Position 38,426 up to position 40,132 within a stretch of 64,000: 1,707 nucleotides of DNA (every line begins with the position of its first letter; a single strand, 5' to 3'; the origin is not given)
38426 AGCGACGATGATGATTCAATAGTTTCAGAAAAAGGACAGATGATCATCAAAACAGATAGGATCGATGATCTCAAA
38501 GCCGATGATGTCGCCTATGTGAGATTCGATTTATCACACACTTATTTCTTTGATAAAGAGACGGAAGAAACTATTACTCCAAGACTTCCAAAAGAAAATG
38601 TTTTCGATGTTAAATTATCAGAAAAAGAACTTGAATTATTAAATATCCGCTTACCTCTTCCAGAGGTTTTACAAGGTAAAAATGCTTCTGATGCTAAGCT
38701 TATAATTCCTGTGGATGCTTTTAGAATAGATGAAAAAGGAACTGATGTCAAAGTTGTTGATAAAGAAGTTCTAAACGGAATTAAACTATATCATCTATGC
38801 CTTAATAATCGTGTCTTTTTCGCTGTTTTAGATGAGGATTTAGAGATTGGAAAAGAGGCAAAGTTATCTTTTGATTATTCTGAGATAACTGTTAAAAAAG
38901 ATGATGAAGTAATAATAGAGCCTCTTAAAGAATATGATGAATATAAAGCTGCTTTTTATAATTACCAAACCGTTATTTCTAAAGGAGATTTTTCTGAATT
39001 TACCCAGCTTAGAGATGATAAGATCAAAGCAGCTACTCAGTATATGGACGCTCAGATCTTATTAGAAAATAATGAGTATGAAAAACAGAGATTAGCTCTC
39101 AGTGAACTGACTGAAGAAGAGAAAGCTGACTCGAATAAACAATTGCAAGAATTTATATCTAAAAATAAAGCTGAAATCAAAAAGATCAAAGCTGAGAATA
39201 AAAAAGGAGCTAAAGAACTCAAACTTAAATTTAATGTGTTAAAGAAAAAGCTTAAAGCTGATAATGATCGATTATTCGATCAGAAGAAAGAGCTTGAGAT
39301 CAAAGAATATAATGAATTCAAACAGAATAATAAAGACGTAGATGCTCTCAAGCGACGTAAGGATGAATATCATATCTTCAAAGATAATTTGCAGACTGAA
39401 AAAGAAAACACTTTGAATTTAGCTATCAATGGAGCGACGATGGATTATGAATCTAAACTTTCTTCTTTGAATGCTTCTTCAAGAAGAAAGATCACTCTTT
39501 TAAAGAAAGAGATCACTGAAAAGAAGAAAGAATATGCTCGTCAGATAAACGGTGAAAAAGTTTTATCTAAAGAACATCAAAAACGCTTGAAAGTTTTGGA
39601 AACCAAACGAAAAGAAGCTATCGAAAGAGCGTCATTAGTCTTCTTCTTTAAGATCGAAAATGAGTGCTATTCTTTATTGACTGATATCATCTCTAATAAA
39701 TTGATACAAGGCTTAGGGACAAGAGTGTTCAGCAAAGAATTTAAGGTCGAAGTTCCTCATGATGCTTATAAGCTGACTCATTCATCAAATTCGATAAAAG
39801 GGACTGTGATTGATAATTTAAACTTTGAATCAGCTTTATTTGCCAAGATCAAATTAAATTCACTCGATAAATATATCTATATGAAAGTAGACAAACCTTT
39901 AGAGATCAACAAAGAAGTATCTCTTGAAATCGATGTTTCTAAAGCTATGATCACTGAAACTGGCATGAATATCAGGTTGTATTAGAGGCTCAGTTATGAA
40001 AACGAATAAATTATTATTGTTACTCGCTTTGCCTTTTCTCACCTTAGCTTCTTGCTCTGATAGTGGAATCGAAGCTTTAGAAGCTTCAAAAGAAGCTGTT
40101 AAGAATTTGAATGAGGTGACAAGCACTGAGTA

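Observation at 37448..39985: MalK/MsmK-type ABC ATPase with a 475-aa C-terminal extension: a K/E-rich coiled coil plus a second TOBE-like domain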

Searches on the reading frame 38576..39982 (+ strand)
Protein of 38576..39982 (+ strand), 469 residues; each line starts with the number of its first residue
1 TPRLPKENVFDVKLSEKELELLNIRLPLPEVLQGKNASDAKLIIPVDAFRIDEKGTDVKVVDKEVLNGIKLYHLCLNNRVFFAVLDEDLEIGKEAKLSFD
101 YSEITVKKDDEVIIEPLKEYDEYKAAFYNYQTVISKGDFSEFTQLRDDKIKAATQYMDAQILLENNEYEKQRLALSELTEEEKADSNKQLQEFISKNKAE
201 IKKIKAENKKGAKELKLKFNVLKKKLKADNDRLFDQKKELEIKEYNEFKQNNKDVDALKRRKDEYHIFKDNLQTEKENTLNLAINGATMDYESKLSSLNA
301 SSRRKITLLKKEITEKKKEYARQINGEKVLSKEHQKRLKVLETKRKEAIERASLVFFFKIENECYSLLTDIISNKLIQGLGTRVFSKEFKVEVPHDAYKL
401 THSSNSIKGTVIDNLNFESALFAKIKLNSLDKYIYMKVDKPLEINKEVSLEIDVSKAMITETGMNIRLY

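Call 6: find_homologous_proteins(query=window:38576-39982:+, max_evalue=0.001)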
Query window:38576-39982:+: 8000 candidates shared short words with the query, none scored E <= 0.001.
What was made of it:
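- Tried and rejected: The word-indexed homologue search with the whole tail found nothing, probably because its K/E-rich words filled the 8000-candidate list (call 6).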

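Call 8: search_protein_families(library=pfam, proteins=[window:38576-39982:+], max_evalue=10)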
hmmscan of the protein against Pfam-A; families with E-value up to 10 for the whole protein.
window:38576-39982:+ (469 aa): 0 families

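Call 13: find_related_loci(query=window:38576-39982:+, collection=genome_contigs, flank=8000)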
Query window:38576-39982:+ (469 aa) in genome_contigs; peptide patterns used: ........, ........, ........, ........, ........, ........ (x = any residue, [..] = any of these).
115 stretches matched a pattern, but none encodes a relative of the query by tblastn (E <= 1e-3).
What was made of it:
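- Tried and rejected: The genome scan with peptides from the single tail sequence found nothing (call 13).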

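Call 16: search_protein_representatives(protein=window:38576-39982:+)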
Query: 469 residues. Proteins with E-value up to 0.001 (for the whole library): 45; up to 1e-10: 24; up to 1e-30: 11. The best 45 are listed.
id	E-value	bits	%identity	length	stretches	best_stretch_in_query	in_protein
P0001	1.5e-96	340.5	42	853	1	2-469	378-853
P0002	1.3e-61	225.4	32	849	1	1-469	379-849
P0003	4.3e-56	207.2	33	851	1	5-469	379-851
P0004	8.2e-43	163.5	31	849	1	2-469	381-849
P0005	1.6e-42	162.5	30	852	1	2-469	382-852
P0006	3.6e-42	161.3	28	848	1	2-469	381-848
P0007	7.6e-35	137.2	39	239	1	243-469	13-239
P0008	7.8e-35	137.2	34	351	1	124-469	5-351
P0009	6.9e-34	134.1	30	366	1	108-469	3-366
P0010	3.0e-33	132.0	39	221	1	250-469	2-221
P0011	4.6e-31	124.7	30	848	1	2-469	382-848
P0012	5.6e-25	104.7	32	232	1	243-469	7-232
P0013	2.0e-24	102.9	50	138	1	155-290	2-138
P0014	1.8e-23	99.8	29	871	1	2-469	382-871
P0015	1.2e-21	93.8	29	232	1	244-469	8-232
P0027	3.6e-09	52.6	26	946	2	180-428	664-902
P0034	7.5e-07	45.0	34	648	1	2-119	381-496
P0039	4.3e-05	39.2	28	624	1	2-127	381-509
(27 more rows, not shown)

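Call 67: search_protein_families(library=ncbifam, proteins=[window:38576-39982:+], max_evalue=1)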
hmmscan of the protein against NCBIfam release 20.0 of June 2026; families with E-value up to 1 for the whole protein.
window:38576-39982:+ (469 aa): 0 families

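Call 73: predict_structure(alignment_id=A7)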
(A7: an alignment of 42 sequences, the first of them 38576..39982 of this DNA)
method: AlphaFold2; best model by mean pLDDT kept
length: 469 residues; sequences in the alignment: 42
mean_pLDDT: 95.7   pTM: 0.69
mean pLDDT of the five models: 95.7, 95.1, 95.0, 94.8, 94.2
residues with pLDDT >= 90: 450; 70-90: 17; 50-70: 1; < 50: 1
segments of 3 or more residues with pLDDT < 50: none
pLDDT, mean of each block of 10 residues (from residue 1): 85 96 95 93 97 96 96 97 97 97 96 95 97 94 96 98 98 90 95 98 98 98 98 97 96 94 96 97 98 98 98 96 93 97 97 96 93 95 96 97 93 95 95 96 97 96 94
secondary structure, 60 per line:
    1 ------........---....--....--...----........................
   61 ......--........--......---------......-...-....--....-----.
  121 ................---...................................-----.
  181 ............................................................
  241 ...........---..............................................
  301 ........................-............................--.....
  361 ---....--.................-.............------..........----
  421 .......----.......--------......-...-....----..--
elements in order: E7-14 E18-21 E24-27 E37-45 E49-66 E69-76 E79-84 E94-99 E105-108 E111-114 E120-129 H130-136 H140-174 H180-251 H255-324 H326-353 E356-360 E364-367 H370-386 E388-394 E398-400 E407-416 E421-427 E432-438 E447-452 E458-461
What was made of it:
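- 38576..38962 (+): RD2 ('domain A'): conserved P-R-I-P linker plus a second regulatory-type beta domain, aa 377-505. AlphaFold predicts all-beta structure with block pLDDT 85-97 (call 73).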

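Call 77: fold_search(model_id=the predicted structure, library=pdb)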
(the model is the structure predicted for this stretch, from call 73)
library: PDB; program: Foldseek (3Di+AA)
matches with E <= 10: 651; with E <= 0.001: 12
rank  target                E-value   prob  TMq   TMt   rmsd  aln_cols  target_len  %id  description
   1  6yir                  2.6e-05  1.00  0.22  0.27   3.2       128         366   16  Crystal structure of Bacillus subtilis MsmX ATPase (released 2020-11-18)
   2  2yyz                  4.0e-05  1.00  0.20  0.26   2.6       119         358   17  Crystal structure of Sugar ABC transporter, ATP-binding protein (released 2007-11-06)
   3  1v43                  6.6e-05  1.00  0.21  0.27   3.6       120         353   20  Crystal Structure of ATPase subunit of ABC Sugar Transporter (released 2004-11-16)
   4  7x0q_A                7.0e-05  1.00  0.21  0.26   3.7       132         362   17  Crystal structure of ATPase Clo1313_2554 from Clostridium thermocellum (released 2022-09-14)
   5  7x0q_B                7.4e-05  1.00  0.20  0.26   3.8       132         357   18  Crystal structure of ATPase Clo1313_2554 from Clostridium thermocellum (released 2022-09-14)
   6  8hpr_D                2.0e-04  1.00  0.19  0.24   3.7       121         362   13  LpqY-SugABC in state 4 (released 2023-09-06)
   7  2d62                  2.0e-04  1.00  0.21  0.26   3.2       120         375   15  Crystal structure of multiple sugar binding transport ATP-binding protein (released 2006-05-08)
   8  2it1_A                2.6e-04  1.00  0.20  0.25   3.4       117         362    8  Structure of PH0203 protein from Pyrococcus horikoshii (released 2007-10-30)
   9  1g29_1                2.6e-04  1.00  0.21  0.25   3.4       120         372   12  MALK (released 2000-12-06)
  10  4tqu_S                4.0e-04  1.00  0.20  0.25   3.1       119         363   14  Crystal structure of a bacterial ABC transporter involved in the import of the acidic polysaccharide alginate (released 2015-07-22)
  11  2it1_B                4.3e-04  1.00  0.19  0.24   3.8       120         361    9  Structure of PH0203 protein from Pyrococcus horikoshii (released 2007-10-30)
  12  8zx1_D                8.7e-04  1.00  0.19  0.25   3.7       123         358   11  Cryo-EM structure of E.coli spermidine transporter PotABC in nanodisc (released 2024-10-09)
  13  4khz_B                1.1e-03  1.00  0.18  0.23   4.3       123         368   14  Crystal structure of the maltose-binding protein/maltose transporter complex in an pre-translocation conformation boun (released 2013-10-23)
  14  2awn_B                1.2e-03  1.00  0.21  0.26   4.1       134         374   16  Crystal structure of the ADP-Mg-bound E. Coli MALK (Crystallized with ATP-Mg) (released 2005-12-13)
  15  3gd7_B                1.4e-03  1.00  0.20  0.25   4.4       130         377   14  Crystal structure of human NBD2 complexed with N6-Phenylethyl-ATP (P-ATP) (released 2010-03-02)
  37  4tko                  4.3e-03  0.82  0.16  0.21  23.9       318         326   15  Structure of the periplasmic adaptor protein EmrA (released 2014-07-09)
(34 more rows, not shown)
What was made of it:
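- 38963..39637 (+): Helical module, aa 506-730: a short helix 506-512 followed by four long helices 516-551, 556-627, 631-700 and 702-729, with an inferred antiparallel hairpin turning at 628-630. Foldseek partial match to the EmrA alpha-hairpin adaptor 4tko (call 77).
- On TOBE / MalK regulatory-domain fold (applied to RD2 and RD3): It also matches ModE di-Mop (call 77).
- Closest known: ModC. Same: The fold of RD2/RD3 matches them (call 77).
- Fold matches to ModE di-Mop and ModC regulatory domains (call 77).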

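Call 87: find_encoding_contigs(protein=P0003, flank=8000, max_places=3)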
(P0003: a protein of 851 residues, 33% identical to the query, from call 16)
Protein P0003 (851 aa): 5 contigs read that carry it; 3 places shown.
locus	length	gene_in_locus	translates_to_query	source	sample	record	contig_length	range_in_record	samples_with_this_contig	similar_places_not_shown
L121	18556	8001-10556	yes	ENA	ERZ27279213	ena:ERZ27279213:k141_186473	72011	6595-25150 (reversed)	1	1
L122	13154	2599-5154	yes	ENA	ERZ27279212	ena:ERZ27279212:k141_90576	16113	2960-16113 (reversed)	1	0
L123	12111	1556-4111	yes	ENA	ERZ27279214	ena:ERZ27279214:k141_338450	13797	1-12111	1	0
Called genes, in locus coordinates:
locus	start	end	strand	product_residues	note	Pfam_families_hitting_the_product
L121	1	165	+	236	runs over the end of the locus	PF01128:IspD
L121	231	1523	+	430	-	PF00342:PGI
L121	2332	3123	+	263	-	PF00882:Zn_dep_PLPC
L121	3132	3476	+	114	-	PF03960:ArsC (weak)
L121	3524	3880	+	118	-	-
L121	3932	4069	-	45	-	-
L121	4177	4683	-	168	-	PF04525:LOR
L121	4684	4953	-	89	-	-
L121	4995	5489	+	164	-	PF00293:NUDIX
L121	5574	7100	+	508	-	PF00528:BPD_transp_1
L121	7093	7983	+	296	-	PF00528:BPD_transp_1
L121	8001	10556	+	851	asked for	PF00005:ABC_tran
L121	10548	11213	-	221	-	PF00756:Esterase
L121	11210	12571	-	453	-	PF00999:Na_H_Exchanger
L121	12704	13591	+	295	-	PF01430:HSP33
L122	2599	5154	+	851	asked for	PF00005:ABC_tran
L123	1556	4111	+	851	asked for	PF00005:ABC_tran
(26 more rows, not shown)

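Call 88: find_encoding_contigs(protein=P0027, flank=8000, max_places=2)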
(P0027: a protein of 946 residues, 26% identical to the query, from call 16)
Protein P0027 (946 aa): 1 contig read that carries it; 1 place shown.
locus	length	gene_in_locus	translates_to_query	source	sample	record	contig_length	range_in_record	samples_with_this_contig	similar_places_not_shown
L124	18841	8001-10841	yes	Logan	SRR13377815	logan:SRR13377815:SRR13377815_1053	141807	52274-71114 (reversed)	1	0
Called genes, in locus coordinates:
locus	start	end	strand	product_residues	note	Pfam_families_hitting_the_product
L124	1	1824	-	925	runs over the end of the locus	PF00133:tRNA-synt_1, PF09334:tRNA-synt_1g, PF08264:Anticodon_1, PF06827:zf-FPG_IleRS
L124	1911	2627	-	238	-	PF00588:SpoU_methylase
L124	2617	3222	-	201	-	PF01863:YgjP-like (weak)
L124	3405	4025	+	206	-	PF06130:PTAC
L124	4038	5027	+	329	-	-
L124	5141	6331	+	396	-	PF00438:S-AdoMet_synt_N, PF02772:S-AdoMet_synt_M, PF02773:S-AdoMet_synt_C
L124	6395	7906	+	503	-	PF01276:OKR_DC_1, PF00155:Aminotran_1_2 (weak), PF01041:DegT_DnrJ_EryC1, PF03711:OKR_DC_1_C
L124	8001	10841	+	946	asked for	PF00005:ABC_tran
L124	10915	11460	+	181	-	PF02482:Ribosomal_S30AE, PF16321:Ribosom_S30AE_C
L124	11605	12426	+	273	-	PF02358:Trehalose_PPase (faint), PF08282:Hydrolase_3, PF05116:S6PP (faint)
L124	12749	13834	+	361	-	-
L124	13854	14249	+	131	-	-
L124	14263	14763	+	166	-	PF03852:Vsr, PF18741:MTES_1575 (faint)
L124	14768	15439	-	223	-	PF02254:TrkA_N, PF02080:TrkA_C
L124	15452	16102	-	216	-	PF02254:TrkA_N, PF02080:TrkA_C (weak)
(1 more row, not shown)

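Call 89: find_encoding_contigs(protein=P0034, flank=8000, max_places=2)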
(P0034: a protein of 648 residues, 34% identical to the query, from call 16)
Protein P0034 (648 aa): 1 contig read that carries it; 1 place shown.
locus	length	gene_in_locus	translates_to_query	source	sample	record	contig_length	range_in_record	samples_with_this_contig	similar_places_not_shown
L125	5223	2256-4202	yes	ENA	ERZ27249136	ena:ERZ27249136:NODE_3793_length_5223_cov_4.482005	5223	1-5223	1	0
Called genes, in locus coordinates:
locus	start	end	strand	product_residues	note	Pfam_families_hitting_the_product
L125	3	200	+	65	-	?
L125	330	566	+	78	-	-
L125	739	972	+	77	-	-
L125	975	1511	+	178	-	PF21806:DUF6879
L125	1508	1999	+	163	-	-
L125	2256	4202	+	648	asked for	PF00005:ABC_tran, PF13304:AAA_21 (faint), PF17912:OB_MalK (faint)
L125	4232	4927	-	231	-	-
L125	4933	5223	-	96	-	?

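Call 90: find_encoding_contigs(protein=P0039, flank=8000, max_places=2)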
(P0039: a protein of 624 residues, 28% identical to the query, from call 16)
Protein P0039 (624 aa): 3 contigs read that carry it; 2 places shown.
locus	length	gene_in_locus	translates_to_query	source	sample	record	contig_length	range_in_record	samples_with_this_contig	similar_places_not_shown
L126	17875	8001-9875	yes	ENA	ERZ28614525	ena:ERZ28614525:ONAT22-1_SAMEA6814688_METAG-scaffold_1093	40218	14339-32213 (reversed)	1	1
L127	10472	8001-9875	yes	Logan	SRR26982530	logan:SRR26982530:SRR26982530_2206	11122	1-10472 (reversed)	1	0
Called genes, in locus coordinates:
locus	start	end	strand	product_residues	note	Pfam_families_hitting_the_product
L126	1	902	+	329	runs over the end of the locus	-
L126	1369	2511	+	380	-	PF14450:FtsA (faint)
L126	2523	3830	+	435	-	PF00091:Tubulin, PF12327:FtsZ_C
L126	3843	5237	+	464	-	PF01336:tRNA_anti-codon, PF00152:tRNA-synt_2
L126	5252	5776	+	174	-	PF02572:CobA_CobO_BtuR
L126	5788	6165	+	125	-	PF01042:Ribonuc_L-PSP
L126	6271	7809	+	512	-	PF00128:Alpha-amylase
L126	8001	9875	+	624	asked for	PF00005:ABC_tran, PF17912:OB_MalK, PF08402:TOBE_2 (faint)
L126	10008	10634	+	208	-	PF04961:FTCD_C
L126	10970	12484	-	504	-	PF01391:Collagen (faint)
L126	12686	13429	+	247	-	PF01259:SAICAR_synt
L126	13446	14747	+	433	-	PF02386:TrkH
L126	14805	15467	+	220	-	PF02254:TrkA_N, PF02080:TrkA_C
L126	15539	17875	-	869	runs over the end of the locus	PF02861:Clp_N, PF23569:NBD_SMAX1 (weak), PF00004:AAA, PF17871:AAA_lid_9, PF00004:AAA, PF07724:AAA_2, PF07728:AAA_5, PF10431:ClpB_D2-small, +12 more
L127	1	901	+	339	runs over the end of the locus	-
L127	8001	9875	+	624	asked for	PF00005:ABC_tran, PF17912:OB_MalK, PF08402:TOBE_2 (faint)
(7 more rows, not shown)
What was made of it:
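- The short forms P0034 and P0039 are orphan genes (calls 89, 90).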

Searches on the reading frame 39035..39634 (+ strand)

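Call 8: search_protein_families(library=pfam, proteins=[window:39035-39634:+], max_evalue=10)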
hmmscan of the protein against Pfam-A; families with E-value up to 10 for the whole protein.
window:39035-39634:+ (200 aa): 0 families

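Call 67: search_protein_families(library=ncbifam, proteins=[window:39035-39634:+], max_evalue=1)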
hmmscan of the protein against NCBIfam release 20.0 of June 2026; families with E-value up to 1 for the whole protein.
window:39035-39634:+ (200 aa): 1 family
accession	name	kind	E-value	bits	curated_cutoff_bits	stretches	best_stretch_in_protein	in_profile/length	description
NF033175.1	fuso_auto_Nterm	subfamily_domain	0.022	14.9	55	1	24-70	37-84/120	autotransporter-associated N-terminal domain-containing protein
